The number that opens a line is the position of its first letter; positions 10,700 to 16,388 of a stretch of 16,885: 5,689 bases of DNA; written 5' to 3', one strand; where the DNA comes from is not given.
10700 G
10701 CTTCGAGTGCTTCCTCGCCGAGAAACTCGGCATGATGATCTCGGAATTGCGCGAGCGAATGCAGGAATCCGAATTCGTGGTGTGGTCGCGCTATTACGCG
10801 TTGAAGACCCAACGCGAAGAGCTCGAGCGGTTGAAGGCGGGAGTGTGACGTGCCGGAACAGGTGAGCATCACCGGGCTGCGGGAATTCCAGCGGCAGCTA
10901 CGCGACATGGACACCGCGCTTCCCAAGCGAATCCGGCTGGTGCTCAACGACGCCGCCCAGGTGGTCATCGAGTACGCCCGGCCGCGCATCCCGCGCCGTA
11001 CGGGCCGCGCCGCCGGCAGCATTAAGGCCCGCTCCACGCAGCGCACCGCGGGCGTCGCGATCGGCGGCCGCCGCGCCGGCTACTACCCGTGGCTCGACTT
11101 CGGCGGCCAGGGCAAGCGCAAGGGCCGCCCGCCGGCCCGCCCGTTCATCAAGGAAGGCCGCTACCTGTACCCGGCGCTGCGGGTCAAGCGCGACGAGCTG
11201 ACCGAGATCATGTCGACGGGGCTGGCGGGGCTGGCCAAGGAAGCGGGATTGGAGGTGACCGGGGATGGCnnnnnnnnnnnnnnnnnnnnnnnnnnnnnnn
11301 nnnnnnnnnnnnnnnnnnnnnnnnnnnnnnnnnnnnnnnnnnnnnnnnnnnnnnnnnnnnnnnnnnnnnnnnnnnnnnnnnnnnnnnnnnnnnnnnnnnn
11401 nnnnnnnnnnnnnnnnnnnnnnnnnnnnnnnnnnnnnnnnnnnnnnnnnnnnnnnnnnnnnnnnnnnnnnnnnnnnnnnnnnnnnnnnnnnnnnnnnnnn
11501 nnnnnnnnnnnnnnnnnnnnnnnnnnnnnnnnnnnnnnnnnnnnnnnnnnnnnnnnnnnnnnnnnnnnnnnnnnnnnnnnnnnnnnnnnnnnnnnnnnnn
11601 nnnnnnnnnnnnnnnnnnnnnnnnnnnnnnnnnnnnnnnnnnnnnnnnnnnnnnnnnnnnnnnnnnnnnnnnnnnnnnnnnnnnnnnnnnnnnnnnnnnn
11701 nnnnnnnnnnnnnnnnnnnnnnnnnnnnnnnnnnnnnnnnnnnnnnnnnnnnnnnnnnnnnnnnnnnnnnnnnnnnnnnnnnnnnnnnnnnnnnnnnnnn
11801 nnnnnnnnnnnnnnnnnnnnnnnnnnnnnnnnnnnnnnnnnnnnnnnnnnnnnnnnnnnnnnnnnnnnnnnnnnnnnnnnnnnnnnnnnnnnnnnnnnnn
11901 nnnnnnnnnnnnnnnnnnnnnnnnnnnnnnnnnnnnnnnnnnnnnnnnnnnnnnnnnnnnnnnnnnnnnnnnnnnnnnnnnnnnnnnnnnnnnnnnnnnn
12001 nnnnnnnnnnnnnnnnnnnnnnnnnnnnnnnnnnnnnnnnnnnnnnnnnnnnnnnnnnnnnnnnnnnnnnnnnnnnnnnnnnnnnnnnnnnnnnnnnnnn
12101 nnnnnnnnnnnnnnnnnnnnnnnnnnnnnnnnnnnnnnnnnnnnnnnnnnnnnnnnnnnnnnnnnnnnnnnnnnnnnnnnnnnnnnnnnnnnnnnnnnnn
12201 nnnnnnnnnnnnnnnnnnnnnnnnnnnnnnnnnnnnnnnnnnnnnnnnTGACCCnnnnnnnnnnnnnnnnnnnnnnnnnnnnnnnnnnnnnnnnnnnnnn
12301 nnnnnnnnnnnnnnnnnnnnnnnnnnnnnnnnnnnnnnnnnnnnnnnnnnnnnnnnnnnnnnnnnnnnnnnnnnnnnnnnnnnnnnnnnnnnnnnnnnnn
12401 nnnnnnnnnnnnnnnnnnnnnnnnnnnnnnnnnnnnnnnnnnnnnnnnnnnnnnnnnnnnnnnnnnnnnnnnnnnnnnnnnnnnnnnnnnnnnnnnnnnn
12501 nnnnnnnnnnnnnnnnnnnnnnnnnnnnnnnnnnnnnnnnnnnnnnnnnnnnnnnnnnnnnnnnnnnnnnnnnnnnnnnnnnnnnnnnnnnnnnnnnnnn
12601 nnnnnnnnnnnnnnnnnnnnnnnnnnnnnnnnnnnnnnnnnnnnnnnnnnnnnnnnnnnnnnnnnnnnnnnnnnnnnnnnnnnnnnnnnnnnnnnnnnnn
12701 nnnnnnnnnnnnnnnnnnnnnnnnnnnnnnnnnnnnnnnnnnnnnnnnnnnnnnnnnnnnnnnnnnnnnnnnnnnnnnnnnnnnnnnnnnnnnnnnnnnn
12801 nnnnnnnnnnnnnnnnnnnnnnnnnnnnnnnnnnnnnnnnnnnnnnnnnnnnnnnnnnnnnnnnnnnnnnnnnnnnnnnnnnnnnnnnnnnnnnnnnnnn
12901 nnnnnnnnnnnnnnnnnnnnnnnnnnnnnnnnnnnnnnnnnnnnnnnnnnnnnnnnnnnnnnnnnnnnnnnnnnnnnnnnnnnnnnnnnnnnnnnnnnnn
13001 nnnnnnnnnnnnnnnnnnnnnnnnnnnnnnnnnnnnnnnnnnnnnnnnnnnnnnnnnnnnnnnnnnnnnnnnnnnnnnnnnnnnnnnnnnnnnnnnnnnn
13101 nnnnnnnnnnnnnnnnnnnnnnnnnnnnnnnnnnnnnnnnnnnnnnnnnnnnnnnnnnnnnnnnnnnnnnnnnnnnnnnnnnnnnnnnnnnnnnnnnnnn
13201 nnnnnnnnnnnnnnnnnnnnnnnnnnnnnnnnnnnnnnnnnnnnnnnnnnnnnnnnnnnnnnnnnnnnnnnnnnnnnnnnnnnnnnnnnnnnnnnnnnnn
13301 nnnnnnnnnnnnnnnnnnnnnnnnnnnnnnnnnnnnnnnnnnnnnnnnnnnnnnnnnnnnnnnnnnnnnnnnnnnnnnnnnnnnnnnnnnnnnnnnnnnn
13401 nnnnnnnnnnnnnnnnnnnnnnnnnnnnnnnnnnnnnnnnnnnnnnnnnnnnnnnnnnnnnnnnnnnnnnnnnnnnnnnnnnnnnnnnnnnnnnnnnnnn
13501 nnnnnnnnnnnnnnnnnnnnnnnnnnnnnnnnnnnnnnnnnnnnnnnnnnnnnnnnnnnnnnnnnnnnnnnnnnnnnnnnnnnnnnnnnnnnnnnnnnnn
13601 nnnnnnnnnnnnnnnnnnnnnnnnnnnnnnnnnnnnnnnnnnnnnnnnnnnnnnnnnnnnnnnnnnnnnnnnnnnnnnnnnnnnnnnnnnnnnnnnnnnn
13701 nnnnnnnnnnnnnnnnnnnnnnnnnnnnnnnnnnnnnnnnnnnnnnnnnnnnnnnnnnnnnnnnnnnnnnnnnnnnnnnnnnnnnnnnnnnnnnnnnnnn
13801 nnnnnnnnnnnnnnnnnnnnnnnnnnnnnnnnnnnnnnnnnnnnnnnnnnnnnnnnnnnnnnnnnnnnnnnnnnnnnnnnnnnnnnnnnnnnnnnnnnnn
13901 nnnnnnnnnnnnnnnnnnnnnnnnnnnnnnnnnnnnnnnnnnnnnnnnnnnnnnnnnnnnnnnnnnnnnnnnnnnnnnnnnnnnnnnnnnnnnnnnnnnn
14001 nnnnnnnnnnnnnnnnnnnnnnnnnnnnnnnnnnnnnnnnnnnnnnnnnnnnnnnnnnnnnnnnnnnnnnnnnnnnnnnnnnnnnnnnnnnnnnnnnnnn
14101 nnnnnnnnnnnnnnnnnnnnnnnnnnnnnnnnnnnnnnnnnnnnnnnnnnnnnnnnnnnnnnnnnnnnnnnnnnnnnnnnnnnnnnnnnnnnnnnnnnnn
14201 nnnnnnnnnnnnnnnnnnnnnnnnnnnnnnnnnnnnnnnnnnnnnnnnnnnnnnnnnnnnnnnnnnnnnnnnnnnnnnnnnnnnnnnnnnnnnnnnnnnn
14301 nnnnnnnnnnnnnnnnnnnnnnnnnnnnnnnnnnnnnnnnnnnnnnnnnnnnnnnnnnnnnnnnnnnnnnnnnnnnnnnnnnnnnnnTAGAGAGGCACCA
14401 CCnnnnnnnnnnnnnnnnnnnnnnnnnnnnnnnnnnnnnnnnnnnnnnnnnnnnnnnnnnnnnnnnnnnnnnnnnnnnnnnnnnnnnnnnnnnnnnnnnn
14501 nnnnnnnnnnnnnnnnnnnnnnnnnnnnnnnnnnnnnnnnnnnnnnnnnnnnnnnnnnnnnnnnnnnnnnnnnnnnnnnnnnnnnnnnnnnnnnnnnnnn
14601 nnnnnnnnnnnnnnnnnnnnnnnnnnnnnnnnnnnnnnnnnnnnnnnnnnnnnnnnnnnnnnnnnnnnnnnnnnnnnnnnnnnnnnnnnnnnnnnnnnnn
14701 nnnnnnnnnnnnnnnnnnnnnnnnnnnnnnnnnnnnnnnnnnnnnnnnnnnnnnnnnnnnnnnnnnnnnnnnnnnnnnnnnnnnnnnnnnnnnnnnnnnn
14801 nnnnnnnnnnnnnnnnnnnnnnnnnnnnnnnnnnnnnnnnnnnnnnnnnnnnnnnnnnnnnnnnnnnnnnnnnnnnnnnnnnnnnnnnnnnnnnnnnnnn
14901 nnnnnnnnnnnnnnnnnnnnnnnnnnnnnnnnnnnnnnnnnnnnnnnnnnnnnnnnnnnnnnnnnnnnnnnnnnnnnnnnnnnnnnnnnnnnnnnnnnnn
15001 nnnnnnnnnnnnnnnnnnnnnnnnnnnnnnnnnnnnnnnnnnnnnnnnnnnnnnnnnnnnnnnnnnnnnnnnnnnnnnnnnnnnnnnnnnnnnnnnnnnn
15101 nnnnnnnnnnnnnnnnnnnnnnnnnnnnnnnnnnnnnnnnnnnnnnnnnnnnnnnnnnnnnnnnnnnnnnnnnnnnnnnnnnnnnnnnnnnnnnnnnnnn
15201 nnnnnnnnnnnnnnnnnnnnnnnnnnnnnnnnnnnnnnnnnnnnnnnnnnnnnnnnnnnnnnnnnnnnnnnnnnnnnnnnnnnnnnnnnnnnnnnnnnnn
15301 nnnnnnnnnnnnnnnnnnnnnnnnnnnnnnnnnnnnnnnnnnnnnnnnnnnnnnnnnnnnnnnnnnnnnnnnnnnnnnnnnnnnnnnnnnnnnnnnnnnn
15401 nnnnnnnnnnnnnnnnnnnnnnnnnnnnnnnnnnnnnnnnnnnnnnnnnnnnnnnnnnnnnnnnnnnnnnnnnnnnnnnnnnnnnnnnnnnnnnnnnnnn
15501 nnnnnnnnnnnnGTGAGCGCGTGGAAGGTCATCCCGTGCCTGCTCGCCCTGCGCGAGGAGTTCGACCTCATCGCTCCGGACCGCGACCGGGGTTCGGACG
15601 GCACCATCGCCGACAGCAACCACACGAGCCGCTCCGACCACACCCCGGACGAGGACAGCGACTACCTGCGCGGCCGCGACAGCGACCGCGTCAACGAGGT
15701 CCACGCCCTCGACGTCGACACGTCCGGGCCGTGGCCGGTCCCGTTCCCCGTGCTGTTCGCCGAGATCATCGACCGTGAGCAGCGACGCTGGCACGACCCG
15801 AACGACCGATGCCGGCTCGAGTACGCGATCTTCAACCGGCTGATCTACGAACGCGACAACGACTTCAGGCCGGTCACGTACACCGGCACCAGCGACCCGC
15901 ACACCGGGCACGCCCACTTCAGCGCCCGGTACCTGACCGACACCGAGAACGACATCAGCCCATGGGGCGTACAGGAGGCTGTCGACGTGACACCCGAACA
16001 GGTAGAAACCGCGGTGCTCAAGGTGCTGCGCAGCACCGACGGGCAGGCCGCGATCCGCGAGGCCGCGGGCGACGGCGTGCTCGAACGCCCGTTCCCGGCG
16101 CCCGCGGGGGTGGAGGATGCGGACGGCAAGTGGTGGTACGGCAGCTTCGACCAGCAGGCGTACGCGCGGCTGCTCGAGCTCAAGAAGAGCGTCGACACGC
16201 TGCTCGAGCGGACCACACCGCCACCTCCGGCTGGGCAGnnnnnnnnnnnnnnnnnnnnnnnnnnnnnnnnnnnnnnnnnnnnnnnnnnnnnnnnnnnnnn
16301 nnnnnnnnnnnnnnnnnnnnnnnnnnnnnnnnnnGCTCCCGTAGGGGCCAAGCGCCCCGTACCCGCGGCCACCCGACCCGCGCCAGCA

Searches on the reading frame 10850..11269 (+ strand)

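Call 13: search_protein_families(library=pfam, proteins=[window:10850-11269:+], max_evalue=0.01)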
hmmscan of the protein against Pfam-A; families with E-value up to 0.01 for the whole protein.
window:10850-11269:+ (140 aa): 1 family
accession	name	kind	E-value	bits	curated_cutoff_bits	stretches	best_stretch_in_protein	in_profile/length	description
PF04883.17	HK97-gp10_like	-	8.9e-06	27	21.4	1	12-68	2-59/78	Bacteriophage HK97-gp10, putative tail-component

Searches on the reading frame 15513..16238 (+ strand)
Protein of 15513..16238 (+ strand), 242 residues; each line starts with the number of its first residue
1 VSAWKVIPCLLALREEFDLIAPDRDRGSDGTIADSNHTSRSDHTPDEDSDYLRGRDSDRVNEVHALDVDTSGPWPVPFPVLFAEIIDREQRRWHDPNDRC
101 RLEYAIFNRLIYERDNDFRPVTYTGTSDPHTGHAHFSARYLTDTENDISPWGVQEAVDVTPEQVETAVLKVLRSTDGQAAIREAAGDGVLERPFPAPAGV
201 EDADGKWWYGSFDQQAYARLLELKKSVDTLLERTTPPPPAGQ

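Call 13: search_protein_families(library=pfam, proteins=[window:15513-16238:+], max_evalue=0.01)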
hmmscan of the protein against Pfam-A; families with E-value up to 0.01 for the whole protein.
window:15513-16238:+ (242 aa): 0 families

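Call 42: search_protein_families(library=phrogs, proteins=[window:15513-16238:+], max_evalue=0.01)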
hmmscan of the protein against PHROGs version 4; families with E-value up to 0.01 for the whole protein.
window:15513-16238:+ (242 aa): 1 family
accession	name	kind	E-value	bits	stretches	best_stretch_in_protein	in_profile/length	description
phrog_32486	-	unknown function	0.00031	21.5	0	100-165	79-142/170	-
